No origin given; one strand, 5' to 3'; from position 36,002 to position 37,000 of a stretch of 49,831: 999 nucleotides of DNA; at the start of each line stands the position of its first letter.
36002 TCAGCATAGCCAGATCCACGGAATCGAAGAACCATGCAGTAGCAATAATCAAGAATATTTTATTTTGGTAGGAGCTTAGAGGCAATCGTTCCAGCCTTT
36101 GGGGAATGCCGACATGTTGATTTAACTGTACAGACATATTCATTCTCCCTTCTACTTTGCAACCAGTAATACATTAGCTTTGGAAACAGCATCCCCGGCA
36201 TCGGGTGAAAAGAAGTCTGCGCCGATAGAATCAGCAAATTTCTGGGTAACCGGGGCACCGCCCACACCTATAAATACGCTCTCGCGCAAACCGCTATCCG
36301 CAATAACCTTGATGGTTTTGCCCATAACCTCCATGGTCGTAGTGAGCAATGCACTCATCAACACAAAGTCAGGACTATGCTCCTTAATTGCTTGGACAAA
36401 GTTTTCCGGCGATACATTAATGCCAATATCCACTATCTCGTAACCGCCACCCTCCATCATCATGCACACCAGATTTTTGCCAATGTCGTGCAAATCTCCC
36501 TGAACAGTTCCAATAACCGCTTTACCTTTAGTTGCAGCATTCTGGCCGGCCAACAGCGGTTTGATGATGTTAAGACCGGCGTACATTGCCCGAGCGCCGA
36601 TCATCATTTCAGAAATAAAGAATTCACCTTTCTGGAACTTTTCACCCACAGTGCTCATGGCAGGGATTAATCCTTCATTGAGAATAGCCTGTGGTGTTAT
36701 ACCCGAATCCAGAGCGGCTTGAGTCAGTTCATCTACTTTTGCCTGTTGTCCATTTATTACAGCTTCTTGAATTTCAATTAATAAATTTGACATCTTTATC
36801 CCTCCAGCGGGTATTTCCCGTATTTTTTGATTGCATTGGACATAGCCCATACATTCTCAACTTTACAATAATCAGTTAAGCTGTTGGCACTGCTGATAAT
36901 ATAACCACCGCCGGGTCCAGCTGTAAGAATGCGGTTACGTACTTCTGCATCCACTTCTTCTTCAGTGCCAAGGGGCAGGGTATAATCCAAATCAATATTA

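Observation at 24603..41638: Sigma-54-controlled 14-gene operon joining a corrinoid methyltransferase module to acid-sugar/C2-type carbon enzymes: candidate undescribed demethylation-coupled catabolic system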

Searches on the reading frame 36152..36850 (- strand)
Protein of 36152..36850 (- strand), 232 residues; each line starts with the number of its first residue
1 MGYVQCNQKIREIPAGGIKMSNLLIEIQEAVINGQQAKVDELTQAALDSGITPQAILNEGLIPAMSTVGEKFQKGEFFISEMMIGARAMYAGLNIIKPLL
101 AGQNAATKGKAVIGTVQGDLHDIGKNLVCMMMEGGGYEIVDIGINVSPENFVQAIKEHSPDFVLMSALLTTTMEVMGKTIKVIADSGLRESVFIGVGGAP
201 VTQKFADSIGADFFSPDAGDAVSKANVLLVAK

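Call 3: search_protein_families(library=pfam, proteins=[window:36152-36850:-])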
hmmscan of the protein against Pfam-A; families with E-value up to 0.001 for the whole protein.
window:36152-36850:- (232 aa): 2 families
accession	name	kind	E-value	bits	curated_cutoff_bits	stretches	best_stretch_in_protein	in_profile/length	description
PF02310.24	B12-binding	-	2.8e-25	88.9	32.1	1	109-213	1-107/121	B12 binding domain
PF02607.22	B12-binding_2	-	2.3e-21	76.2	23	1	26-97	4-74/74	B12 binding domain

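Call 5: search_protein_families(library=ncbifam, proteins=[window:36152-36850:-], max_evalue=0.00001)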
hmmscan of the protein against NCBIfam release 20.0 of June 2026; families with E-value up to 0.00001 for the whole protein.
window:36152-36850:- (232 aa): 12 families
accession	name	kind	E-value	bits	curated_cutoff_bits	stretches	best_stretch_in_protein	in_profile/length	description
NF047996.1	corrin_MtgC_2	exception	3.4e-66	222.7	370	1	20-224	1-205/212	glycine betaine-specific corrinoid protein MtgC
TIGR02370.1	pyl_corrinoid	subfamily_domain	5.2e-55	185.9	215.3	1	27-221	2-197/197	methyltransferase cognate corrinoid protein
NF047995.1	corrinoid_MtgC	exception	1.7e-51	174.7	310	1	20-229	1-213/215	glycine betaine-specific corrinoid protein MtgC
NF041607.1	dimeth_corrin_MtbC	equivalog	2.1e-49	167.8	350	1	28-229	2-203/203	dimethylamine corrinoid protein MtbC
NF040669.1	MtaC2_Meth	equivalog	1.8e-44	152.1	450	1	26-227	45-244/267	methanol--corrinoid protein MtaC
NF040655.1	MtaC_Meth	equivalog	6.1e-36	123.8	420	1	22-229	34-238/253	methanol--corrinoid protein MtaC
TIGR02082.1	metH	equivalog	1.2e-35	122.5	1010.85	1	27-207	650-830/1182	methionine synthase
NF007024.0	PRK09490.1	equivalog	2.4e-27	95.2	1497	1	27-200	665-841/1234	methionine synthase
NF002612.0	PRK02261.1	equivalog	3.1e-11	43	110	1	108-201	3-95/148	methylaspartate mutase subunit S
NF052513.1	TransRegCarH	equivalog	7.4e-09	35.3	400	1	8-214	68-264/274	HTH-type transcriptional repressor CarH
TIGR01501.1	MthylAspMutase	equivalog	1.2e-08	34.8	135.8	1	111-201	4-93/134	methylaspartate mutase subunit S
NF040743.1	ornith_mutase_E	equivalog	1.2e-06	26.9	800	1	108-212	595-706/730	D-ornithine 4,5-aminomutase subunit OraE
